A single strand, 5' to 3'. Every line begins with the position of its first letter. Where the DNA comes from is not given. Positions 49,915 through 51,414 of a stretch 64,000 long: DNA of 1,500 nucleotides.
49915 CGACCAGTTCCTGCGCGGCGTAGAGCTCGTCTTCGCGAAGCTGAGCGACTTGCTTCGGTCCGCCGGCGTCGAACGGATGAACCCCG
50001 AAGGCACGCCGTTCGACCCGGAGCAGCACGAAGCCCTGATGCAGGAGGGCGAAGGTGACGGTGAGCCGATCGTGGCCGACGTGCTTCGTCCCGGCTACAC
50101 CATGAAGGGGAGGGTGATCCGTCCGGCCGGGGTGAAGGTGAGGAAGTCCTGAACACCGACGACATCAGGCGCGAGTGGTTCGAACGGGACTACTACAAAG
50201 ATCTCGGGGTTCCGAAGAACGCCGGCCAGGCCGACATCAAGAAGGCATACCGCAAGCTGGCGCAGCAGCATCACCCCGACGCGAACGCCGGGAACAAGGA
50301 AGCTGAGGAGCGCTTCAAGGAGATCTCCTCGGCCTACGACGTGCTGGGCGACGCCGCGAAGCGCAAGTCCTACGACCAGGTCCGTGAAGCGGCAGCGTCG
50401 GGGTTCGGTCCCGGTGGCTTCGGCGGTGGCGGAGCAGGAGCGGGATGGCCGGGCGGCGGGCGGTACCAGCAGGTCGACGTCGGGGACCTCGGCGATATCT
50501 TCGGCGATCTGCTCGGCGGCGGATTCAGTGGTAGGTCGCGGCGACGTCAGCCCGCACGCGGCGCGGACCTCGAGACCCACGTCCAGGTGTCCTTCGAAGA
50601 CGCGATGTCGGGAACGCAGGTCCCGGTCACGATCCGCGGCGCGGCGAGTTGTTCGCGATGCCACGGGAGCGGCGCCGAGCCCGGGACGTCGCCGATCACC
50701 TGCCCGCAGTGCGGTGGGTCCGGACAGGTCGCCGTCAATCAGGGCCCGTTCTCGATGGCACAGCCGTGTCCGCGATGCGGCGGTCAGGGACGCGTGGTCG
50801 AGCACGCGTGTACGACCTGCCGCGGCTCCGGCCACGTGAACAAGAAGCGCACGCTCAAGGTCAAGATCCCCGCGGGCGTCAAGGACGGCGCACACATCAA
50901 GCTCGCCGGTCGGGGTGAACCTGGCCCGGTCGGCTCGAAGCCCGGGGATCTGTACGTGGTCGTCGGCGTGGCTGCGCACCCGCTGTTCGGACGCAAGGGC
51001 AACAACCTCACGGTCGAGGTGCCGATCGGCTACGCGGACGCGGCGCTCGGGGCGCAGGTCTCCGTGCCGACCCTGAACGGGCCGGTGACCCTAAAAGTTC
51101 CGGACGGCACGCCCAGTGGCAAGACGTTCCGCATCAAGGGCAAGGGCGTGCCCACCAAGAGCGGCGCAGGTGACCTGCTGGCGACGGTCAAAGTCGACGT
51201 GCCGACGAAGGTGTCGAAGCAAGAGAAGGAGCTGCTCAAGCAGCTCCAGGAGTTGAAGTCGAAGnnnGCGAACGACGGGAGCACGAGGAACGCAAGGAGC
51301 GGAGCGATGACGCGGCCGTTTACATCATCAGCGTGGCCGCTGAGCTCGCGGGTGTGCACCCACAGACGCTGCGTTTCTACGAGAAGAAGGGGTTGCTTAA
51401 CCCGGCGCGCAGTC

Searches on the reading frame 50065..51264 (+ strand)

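Call 76: search_protein_families(library=pfam, proteins=[window:50065-51264:+], max_evalue=0.0001)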
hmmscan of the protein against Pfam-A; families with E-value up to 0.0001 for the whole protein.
window:50065-51264:+ (400 aa): 3 families
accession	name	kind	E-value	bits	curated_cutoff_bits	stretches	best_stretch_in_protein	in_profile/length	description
PF01556.23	DnaJ_C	-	2.6e-46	157.8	26.6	1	169-380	1-152/152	DnaJ C terminal domain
PF00226.36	DnaJ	-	2.8e-25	88.6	27.8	1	42-104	1-63/63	DnaJ domain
PF00684.25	DnaJ_CXXCXGXG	-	4.4e-15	56.1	32.7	1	196-256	1-65/65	DnaJ central domain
